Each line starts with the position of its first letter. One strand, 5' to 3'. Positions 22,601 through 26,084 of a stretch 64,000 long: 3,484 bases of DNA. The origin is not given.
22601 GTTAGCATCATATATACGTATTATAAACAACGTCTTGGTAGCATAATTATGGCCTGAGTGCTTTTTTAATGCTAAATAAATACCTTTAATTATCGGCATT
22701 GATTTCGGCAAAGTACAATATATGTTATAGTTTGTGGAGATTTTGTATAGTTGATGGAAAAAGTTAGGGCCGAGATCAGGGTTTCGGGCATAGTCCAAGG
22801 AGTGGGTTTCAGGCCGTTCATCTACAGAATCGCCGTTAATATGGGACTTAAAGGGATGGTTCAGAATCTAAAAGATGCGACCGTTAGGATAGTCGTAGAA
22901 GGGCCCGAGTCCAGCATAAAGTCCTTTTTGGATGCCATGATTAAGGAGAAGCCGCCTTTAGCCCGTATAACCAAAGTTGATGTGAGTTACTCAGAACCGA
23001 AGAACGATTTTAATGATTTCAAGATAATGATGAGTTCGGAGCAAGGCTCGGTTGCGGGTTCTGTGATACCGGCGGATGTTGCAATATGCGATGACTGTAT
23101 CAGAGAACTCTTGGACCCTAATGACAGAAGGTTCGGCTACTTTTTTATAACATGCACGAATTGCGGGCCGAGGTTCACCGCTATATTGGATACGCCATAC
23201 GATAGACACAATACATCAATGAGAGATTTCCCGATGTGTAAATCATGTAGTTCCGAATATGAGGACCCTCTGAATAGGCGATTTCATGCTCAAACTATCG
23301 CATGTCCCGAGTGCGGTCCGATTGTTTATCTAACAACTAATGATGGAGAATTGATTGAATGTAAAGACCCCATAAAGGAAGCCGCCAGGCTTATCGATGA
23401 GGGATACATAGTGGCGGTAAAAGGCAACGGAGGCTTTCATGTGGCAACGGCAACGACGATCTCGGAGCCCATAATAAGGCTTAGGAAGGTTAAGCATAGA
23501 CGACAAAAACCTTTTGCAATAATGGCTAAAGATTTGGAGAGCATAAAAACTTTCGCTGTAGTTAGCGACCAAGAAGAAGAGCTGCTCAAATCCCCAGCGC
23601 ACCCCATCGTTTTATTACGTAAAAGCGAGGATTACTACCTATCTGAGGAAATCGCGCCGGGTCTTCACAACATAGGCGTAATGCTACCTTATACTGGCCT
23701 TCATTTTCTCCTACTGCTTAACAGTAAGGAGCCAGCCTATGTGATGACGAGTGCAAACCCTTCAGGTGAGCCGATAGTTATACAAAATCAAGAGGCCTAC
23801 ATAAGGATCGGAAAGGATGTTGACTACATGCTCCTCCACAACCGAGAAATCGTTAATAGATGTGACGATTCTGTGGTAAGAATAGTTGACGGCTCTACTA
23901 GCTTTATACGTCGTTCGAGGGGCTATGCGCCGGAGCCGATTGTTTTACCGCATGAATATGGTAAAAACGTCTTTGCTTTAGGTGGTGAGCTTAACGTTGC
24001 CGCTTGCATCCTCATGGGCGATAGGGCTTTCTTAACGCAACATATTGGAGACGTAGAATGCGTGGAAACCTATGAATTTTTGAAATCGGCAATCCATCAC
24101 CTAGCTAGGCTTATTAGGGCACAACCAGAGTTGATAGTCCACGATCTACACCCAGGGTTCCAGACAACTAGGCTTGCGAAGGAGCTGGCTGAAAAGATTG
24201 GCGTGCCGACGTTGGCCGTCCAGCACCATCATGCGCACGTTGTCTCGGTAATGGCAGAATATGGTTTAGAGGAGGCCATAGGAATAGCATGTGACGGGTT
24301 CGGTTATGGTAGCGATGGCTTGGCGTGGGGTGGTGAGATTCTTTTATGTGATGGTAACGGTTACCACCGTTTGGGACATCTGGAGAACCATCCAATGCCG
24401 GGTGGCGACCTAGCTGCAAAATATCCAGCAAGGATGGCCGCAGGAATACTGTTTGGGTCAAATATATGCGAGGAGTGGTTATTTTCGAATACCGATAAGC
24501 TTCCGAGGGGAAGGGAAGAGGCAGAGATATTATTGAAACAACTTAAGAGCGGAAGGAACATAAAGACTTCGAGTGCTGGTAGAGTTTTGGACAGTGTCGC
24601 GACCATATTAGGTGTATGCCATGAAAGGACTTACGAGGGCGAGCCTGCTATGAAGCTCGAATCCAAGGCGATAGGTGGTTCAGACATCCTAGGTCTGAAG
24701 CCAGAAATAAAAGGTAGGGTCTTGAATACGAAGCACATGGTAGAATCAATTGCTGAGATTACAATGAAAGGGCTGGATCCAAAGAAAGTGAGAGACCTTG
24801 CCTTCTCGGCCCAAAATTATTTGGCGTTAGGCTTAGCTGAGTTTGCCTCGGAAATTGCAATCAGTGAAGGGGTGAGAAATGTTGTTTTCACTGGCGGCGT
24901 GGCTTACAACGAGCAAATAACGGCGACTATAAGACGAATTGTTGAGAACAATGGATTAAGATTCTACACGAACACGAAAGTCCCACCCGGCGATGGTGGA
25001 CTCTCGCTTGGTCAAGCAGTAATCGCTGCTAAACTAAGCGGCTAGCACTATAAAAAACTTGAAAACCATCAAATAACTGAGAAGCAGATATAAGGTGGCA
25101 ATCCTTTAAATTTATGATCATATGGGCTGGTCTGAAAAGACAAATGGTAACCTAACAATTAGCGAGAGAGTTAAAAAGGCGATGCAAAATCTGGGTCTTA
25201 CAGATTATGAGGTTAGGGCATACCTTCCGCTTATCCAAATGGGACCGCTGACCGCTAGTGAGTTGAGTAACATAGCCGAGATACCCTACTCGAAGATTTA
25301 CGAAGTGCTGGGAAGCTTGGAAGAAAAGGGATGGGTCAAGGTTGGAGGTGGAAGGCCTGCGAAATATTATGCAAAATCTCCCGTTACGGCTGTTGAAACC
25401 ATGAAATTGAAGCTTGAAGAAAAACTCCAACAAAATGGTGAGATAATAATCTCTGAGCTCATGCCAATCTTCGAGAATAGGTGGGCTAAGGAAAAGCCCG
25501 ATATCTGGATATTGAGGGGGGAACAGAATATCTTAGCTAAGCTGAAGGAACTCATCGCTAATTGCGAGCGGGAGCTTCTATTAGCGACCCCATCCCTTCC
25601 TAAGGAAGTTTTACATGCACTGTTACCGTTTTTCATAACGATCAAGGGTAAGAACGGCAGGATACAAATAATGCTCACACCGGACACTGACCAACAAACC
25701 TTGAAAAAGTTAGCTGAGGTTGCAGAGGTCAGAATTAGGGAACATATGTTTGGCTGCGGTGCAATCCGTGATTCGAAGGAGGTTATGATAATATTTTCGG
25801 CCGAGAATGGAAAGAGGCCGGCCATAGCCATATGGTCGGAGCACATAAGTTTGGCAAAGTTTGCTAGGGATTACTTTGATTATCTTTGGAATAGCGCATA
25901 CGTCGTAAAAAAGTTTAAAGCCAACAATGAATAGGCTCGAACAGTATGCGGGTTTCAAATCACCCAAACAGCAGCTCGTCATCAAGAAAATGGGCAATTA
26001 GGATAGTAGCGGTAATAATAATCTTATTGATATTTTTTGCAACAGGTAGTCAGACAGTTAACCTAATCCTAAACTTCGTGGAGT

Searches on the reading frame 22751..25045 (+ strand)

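Call 8: search_protein_families(library=pfam, proteins=[window:22751-25045:+], max_evalue=0.001)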
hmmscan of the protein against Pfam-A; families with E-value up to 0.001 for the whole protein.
window:22751-25045:+ (764 aa): 6 families
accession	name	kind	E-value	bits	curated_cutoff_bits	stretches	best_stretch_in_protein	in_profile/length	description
PF22521.2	HypF_C_2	-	1.4e-66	225.2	27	1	511-755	1-241/241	Carbamoyltransferase, Kae1-like Domain, second subdomain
PF01300.24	Sua5_yciO_yrdC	-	9.9e-41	139.6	25.1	1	214-389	2-178/178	Telomere recombination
PF17788.7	HypF_C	-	2.2e-31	108.9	23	1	405-503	4-99/99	HypF Kae1-like domain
PF07503.17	zf-HYPF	-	2.6e-31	107.6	23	2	162-194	1-33/34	HypF finger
PF00708.24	Acylphosphatase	-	3.6e-26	91.7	22.5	1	8-92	2-85/85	Acylphosphatase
PF00814.31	TsaD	-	1.1e-06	29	24.8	0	602-739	130-248/264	tRNA N6-adenosine threonylcarbamoyltransferase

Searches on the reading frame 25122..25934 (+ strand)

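Call 8: search_protein_families(library=pfam, proteins=[window:25122-25934:+], max_evalue=0.001)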
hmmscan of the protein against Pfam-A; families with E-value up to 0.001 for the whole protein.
window:25122-25934:+ (270 aa): 3 families
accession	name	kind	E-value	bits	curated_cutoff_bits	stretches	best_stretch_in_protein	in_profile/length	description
PF01978.25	TrmB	-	2.5e-22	78.9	25.6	1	21-87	1-67/68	Sugar-specific transcriptional regulator TrmB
PF11495.14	Regulator_TrmB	-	3.2e-12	46.6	22.2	1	128-266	2-140/233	Archaeal transcriptional regulator TrmB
PF09339.16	HTH_IclR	-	0.00059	20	22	0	39-73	15-49/52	IclR helix-turn-helix domain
